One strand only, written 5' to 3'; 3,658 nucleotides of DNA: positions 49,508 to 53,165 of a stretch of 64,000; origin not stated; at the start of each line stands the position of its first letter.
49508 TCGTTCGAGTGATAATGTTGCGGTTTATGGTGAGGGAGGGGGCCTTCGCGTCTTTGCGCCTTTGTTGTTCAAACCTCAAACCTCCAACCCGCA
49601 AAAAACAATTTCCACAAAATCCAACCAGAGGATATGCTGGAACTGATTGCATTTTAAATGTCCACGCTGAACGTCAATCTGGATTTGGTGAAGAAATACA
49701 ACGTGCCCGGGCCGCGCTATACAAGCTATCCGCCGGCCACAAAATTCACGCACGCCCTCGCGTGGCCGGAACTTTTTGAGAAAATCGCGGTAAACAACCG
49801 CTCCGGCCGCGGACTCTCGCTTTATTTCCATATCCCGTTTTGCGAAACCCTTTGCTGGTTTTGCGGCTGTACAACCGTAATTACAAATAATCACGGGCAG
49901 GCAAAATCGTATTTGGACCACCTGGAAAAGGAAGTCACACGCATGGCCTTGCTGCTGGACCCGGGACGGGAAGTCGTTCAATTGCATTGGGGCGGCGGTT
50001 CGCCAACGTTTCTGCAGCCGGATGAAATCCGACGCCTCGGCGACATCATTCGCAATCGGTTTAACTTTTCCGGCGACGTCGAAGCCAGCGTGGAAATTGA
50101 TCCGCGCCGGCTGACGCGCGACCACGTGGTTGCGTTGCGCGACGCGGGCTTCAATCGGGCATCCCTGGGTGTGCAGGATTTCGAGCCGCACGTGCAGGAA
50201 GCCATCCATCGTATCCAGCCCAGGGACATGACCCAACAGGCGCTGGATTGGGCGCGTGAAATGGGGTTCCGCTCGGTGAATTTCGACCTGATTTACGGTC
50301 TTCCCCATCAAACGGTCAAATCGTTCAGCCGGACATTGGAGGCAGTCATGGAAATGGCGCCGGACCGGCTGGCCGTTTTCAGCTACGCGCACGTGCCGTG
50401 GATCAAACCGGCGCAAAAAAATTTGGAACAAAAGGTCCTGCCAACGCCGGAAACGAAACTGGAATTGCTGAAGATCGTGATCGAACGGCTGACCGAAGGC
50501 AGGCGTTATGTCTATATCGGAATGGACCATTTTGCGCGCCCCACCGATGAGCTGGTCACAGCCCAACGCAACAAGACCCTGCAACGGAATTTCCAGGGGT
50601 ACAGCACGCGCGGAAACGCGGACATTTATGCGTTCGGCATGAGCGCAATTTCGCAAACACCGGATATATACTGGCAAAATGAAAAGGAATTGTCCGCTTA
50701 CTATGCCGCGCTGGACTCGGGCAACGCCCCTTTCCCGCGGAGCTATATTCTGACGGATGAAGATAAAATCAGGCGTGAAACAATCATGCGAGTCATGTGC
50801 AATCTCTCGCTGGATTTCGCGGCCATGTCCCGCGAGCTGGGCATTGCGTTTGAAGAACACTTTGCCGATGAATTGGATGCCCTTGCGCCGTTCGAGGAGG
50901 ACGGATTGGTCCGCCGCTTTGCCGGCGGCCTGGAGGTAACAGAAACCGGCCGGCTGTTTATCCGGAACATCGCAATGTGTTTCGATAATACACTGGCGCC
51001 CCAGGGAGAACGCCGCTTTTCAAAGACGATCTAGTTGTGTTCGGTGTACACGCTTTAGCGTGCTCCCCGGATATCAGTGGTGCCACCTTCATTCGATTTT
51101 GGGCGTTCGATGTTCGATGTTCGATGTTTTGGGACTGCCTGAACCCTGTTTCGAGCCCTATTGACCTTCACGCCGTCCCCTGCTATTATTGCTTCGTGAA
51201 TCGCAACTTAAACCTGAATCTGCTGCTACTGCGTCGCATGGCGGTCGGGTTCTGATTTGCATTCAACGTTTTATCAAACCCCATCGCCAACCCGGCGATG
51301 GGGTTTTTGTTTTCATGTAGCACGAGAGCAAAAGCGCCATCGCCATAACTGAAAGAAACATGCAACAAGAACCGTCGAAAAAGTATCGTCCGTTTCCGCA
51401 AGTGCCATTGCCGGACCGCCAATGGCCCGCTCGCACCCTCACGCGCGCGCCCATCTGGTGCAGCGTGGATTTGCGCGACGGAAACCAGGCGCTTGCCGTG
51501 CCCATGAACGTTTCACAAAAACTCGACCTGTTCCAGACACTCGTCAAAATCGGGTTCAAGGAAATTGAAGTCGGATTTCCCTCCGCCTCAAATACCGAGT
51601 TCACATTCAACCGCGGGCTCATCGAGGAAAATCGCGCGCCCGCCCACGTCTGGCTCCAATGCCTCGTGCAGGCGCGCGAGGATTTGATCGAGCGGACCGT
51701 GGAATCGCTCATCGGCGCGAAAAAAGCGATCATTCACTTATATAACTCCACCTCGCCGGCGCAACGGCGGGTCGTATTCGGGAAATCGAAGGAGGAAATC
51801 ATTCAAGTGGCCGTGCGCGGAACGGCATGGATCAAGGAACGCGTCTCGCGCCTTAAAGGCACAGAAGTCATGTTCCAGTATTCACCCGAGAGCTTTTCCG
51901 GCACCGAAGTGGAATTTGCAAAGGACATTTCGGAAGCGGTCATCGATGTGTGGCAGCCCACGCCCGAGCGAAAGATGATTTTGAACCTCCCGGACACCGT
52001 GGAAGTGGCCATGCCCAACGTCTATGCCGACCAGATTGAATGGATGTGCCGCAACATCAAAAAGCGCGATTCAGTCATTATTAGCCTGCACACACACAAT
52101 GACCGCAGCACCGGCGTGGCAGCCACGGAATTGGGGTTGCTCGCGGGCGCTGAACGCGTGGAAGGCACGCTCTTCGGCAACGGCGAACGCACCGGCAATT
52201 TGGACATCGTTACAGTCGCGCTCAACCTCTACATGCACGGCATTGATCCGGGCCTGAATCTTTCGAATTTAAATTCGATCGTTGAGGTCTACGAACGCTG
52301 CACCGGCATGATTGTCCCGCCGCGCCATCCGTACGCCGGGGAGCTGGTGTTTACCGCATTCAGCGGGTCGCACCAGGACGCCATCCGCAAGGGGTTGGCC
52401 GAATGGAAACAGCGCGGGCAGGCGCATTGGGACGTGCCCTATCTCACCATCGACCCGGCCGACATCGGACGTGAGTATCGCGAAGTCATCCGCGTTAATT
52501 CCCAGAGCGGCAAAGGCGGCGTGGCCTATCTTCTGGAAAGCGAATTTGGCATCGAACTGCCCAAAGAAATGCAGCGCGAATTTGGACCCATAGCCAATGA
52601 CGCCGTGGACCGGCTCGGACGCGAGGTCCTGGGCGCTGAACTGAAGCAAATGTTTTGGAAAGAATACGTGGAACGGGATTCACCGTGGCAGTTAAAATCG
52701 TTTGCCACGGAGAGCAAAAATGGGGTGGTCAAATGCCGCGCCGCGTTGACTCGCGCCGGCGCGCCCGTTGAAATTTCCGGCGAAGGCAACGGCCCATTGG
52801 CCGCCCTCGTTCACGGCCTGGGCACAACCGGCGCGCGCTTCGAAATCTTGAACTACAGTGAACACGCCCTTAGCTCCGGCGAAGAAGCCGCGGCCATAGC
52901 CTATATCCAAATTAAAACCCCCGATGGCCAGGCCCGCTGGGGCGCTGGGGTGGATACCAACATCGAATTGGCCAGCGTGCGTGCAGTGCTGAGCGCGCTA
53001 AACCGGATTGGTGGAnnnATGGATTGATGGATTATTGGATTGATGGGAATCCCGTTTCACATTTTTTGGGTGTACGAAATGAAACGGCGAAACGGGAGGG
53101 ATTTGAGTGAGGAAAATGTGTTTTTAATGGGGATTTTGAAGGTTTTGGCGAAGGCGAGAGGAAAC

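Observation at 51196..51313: Leucine-codon leader peptide and attenuator in front of leuA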

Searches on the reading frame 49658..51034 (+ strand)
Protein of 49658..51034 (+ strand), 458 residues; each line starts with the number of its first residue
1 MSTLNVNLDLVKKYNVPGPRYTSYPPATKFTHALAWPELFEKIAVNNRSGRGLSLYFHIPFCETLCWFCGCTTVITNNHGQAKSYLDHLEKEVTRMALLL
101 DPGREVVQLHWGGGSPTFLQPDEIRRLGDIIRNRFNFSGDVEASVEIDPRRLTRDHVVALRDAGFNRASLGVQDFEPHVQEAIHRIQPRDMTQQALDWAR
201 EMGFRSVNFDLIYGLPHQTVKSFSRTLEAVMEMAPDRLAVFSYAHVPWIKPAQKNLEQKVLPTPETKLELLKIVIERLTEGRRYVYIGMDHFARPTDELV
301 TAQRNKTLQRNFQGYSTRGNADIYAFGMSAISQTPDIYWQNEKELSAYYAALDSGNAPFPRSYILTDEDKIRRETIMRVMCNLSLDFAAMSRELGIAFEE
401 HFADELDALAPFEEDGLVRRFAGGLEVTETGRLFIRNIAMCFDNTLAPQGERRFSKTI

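Call 7: search_protein_families(library=ncbifam, proteins=[window:49658-51034:+])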
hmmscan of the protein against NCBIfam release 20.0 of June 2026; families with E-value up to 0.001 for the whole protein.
window:49658-51034:+ (458 aa): 18 families
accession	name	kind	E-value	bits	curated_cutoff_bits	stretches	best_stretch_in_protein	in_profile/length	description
TIGR00538.1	hemN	equivalog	1e-179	598.1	324.95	1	6-458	3-454/454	oxygen-independent coproporphyrinogen III oxidase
NF006067.1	PRK08208.1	equivalog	6e-53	180.3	380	1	23-431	8-403/427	STM4012 family radical SAM protein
TIGR04107.1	rSAM_HutW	equivalog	6.3e-47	160.3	400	1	35-442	23-414/419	heme anaerobic degradation radical SAM methyltransferase ChuW/HutW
TIGR03994.1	rSAM_HemZ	equivalog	1.9e-37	129.3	321.4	1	46-244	78-277/401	coproporphyrinogen dehydrogenase HemZ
TIGR00539.1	hemN_rel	equivalog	2.9e-37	128.6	205.4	1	53-280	1-223/361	radical SAM family heme chaperone HemW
NF006064.0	PRK08207.2-2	equivalog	4.3e-27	95.2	504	1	52-285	144-376/465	coproporphyrinogen III oxidase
NF006385.0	PRK08629.1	equivalog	7.6e-25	87.6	355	1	43-243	43-236/439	coproporphyrinogen III oxidase family protein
NF006061.0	PRK08207.1-4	equivalog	1.9e-24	86.3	702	1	51-242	172-367/501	coproporphyrinogen III oxidase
NF006060.0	PRK08207.1-3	equivalog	8.1e-23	80.9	653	1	46-243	143-344/477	coproporphyrinogen III oxidase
NF005133.0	PRK06582.1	equivalog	1.3e-20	73.8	597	1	51-243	10-199/390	coproporphyrinogen III oxidase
NF006059.0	PRK08207.1-1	equivalog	5e-20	71.7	1012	1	52-245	171-368/496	coproporphyrinogen III oxidase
NF006066.0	PRK08207.2-5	equivalog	1.7e-18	66.6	1117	1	53-258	191-395/518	coproporphyrinogen III oxidase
NF004567.0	PRK05904.1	equivalog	4.9e-18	65.4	355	1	54-242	8-191/353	coproporphyrinogen III oxidase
NF006063.0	PRK08207.2-1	equivalog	6.9e-17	61.2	1074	1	52-244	192-387/518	coproporphyrinogen III oxidase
NF006062.0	PRK08207.1-5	equivalog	4e-14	52.3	1007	1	41-242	138-342/476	coproporphyrinogen III oxidase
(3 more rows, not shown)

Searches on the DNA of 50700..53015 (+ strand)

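Call 3: search_rna_families(source=window, start=50700, end=51700, threshold=evalue, max_evalue=10, show_alignments=3)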
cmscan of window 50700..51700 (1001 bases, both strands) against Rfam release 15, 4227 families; matches with E-value up to 10: 5.
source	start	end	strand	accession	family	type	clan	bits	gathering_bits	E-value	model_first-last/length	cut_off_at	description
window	51210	51315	+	RF04312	trpB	Cis-reg;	-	27.1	59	0.23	1-107/107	no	trpB ncRNA motif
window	51271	51320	+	RF01334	CRISPR-DR21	Gene; CRISPR;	-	18.6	48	3.4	1-37/37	no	CRISPR RNA direct repeat element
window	51273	51342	-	RF02450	ncr1175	Gene; sRNA;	-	18.3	60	1.6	1-110/110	no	Bacillus sRNA ncr1175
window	51215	51314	+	RF01772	rnk_pseudo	Cis-reg; leader;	-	18.1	55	2.9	1-108/108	no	Pseudomonas rnk leader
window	51263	51311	+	RF02837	anti-hemB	Gene; sRNA;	-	13.3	49.5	4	1-81/81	no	Burkholderia RNA 7 (anti-hemB)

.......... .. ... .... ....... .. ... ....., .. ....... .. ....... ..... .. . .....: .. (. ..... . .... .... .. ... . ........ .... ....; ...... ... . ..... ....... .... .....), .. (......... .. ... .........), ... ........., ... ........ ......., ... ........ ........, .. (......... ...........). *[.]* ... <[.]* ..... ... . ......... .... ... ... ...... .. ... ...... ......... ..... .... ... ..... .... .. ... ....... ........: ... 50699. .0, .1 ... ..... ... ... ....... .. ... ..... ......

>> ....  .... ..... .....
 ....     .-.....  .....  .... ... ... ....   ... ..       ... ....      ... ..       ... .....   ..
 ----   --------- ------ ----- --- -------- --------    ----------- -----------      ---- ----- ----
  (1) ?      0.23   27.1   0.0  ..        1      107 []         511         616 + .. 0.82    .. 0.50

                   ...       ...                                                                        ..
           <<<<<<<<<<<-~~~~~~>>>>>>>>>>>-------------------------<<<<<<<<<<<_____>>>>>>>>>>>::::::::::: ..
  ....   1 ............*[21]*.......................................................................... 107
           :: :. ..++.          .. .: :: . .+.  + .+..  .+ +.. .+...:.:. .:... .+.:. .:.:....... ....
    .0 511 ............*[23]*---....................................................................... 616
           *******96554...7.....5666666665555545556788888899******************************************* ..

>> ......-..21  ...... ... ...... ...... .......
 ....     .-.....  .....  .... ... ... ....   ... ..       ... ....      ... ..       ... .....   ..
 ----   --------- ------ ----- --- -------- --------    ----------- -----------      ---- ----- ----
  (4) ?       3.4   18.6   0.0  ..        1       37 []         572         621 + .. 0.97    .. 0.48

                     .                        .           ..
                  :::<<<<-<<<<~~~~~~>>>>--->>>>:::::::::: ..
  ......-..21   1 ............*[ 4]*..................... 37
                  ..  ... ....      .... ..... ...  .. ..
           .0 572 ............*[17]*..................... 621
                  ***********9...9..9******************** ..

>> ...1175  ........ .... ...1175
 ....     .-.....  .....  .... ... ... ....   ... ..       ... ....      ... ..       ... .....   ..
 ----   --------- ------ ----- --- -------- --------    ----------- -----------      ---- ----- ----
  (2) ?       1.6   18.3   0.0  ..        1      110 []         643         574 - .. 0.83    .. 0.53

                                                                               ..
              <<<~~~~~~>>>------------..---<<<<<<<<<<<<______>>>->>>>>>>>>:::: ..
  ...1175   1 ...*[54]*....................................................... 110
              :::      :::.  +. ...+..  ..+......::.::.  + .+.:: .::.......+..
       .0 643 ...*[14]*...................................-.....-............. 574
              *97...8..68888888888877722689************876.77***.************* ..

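Call 41: search_rna_families(sources=[L001, L004, L011, L012, L013, L014, L015, L016, L017, L018, L019, L032, L024, L030, L035, L065], threshold=gathering)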
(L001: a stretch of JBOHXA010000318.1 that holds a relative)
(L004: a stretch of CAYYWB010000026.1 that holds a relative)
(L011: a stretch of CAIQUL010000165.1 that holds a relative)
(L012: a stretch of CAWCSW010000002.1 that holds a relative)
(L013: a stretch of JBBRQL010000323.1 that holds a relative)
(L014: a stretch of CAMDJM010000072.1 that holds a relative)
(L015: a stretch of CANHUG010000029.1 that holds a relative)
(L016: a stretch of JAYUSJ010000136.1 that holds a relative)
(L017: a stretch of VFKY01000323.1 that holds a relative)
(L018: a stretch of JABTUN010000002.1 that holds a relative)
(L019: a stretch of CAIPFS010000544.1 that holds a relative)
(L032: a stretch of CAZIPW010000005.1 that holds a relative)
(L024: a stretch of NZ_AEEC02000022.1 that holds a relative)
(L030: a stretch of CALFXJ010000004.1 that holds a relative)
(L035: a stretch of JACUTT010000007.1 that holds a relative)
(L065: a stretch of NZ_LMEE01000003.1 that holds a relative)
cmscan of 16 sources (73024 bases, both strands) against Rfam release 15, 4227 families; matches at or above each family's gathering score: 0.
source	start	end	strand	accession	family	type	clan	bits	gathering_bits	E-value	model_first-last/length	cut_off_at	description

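Call 69: build_rna_model(alignment_id=A2, structure=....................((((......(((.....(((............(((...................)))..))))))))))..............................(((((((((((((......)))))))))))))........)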
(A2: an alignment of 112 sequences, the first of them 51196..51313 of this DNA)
Model R1 built from alignment A2 (112 sequences, 160 columns); structure: as given.
model positions 125; base pairs 26; branch points 1; effective number of sequences 1.94; information 0.59 bits per position. Calibrated on 0.2 Mb of random sequence (short: E-values are rough).
structure used (alignment columns):
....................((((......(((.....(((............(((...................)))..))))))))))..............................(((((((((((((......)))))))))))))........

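Call 70: search_with_rna_model(model_id=R1, sources=[window, L001, L002, L003, L004, L005, L006, L007, L008, L009, L010, L011, L012, L013, L014, L015, L016, L017, L018, L019, L020, L021, L022, L023, L024, L025, L026, L027, L028, L029, L030, L031, L032, L033, L034, L035, L036, L037, L038, L039, L040, L041, L042, L043, L044, L045, L046, L047, L048, L049, L050, L051, L052, L053, L054, L055, L056, L057, L058, L059, L060, L061, L062, L063, L064, L065, L066, L067, L068, L069, L070, L071, L072, L073, L074, L075, L076, L077, L078, L079, L080], max_evalue=1)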
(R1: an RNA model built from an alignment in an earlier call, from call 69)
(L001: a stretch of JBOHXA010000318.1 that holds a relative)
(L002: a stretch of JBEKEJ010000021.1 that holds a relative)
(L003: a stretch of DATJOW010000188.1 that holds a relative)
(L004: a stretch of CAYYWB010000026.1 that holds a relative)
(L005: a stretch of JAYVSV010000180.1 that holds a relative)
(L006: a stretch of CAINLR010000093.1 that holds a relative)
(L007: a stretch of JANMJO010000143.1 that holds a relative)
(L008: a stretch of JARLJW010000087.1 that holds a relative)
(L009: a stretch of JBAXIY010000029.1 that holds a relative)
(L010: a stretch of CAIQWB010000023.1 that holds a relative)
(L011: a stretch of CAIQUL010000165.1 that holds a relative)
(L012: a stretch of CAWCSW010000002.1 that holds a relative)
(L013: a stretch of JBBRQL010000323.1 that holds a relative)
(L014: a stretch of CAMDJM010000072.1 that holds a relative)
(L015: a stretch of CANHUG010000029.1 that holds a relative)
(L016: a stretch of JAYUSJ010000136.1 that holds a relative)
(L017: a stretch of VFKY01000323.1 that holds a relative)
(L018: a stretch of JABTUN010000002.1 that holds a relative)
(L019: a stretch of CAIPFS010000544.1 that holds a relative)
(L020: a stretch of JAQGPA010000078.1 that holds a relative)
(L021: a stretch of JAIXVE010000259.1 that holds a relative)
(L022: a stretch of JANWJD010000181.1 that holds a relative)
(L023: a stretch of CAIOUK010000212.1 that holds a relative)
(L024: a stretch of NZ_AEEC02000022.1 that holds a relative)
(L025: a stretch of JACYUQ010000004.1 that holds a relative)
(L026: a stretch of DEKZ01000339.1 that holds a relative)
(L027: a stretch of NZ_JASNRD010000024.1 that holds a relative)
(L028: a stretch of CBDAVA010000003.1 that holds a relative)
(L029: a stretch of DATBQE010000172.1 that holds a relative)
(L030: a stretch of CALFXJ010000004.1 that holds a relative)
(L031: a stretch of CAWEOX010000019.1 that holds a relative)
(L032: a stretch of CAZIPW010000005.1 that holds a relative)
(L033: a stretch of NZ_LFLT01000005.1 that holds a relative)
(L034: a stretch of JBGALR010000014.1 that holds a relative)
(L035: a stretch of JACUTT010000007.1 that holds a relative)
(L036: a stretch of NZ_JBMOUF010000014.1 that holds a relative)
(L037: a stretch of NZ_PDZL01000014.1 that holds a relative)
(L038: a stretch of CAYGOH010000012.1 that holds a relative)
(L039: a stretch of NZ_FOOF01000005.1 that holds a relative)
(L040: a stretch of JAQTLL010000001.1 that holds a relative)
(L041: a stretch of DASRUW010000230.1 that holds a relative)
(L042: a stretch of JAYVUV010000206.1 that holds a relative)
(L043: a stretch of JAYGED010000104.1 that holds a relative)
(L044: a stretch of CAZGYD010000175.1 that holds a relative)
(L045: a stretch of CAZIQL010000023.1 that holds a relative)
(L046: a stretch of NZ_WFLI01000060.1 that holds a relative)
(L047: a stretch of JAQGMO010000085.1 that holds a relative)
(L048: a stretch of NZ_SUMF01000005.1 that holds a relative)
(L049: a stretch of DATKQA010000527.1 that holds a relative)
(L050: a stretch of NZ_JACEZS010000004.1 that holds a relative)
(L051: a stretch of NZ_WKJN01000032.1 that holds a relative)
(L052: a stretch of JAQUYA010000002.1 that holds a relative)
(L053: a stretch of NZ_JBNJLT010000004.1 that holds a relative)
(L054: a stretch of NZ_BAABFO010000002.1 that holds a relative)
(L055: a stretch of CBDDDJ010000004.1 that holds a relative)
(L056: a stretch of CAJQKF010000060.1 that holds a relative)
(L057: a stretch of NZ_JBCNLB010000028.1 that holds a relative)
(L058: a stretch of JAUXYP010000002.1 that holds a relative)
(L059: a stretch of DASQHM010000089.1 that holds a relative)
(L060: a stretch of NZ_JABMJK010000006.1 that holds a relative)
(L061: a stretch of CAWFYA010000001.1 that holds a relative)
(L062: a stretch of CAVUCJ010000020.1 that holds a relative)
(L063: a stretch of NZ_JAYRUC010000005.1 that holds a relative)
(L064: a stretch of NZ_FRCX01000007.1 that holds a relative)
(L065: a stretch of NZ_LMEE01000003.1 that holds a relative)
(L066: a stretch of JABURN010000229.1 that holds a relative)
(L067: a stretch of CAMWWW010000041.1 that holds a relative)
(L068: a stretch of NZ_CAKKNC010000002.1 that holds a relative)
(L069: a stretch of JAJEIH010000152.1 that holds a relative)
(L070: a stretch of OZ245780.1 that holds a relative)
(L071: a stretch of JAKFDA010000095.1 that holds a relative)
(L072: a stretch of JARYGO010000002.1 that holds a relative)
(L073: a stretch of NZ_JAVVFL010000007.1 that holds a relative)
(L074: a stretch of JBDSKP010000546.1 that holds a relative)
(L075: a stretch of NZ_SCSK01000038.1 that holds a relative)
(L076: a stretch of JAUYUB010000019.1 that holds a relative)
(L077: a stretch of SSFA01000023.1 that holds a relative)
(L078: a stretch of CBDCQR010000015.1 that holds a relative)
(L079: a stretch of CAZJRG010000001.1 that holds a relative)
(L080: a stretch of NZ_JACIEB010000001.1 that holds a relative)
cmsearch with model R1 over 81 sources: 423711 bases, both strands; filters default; matches with E-value up to 1: 28.
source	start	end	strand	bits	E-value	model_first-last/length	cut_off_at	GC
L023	1340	1461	+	137.5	2.3e-32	1-125/125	no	0.48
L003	1118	1245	+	128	6.3e-30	1-125/125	no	0.55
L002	1210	1339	+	120.5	5.2e-28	1-125/125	no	0.55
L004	1336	1458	+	117.9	2.5e-27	1-125/125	no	0.54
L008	1326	1451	+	115.7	9.2e-27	1-125/125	no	0.52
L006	1337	1457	+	114.8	1.6e-26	1-125/125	no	0.47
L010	1336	1457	+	114.6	1.8e-26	1-125/125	no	0.51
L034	1330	1456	+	112.6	5.9e-26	1-125/125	no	0.51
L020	1333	1464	+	109.3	4.2e-25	1-125/125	no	0.53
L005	1281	1407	+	98.8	2.1e-22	1-125/125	no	0.45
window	51196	51313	+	97.4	5e-22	1-125/125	no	0.49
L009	1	101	+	94.3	3e-21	21-125/125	5'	0.52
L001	1338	1456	+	76.6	1.1e-16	1-125/125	no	0.54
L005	1364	1486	-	41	1.7e-07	1-125/125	no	0.39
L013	1316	1446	+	40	3.1e-07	1-125/125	no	0.71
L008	1408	1506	-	32.9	2.1e-05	1-125/125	no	0.48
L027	3139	3249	+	30.1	0.00012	1-125/125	no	0.67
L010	1413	1521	-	26.6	0.00091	1-125/125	no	0.48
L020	1421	1520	-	24.4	0.0034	1-125/125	no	0.46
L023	1426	1453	-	21.7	0.017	90-117/125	no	0.61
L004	1415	1506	-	19.7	0.054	1-125/125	no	0.51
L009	67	92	-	19.2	0.074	91-116/125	no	0.62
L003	1211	1236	-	19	0.084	91-116/125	no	0.73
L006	1421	1449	-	18.5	0.11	90-117/125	no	0.52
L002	1305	1330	-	18.1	0.14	91-116/125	no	0.77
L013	1347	1380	-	15.9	0.52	25-58/125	no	0.85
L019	1403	1430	-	15.2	0.77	91-116/125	no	0.82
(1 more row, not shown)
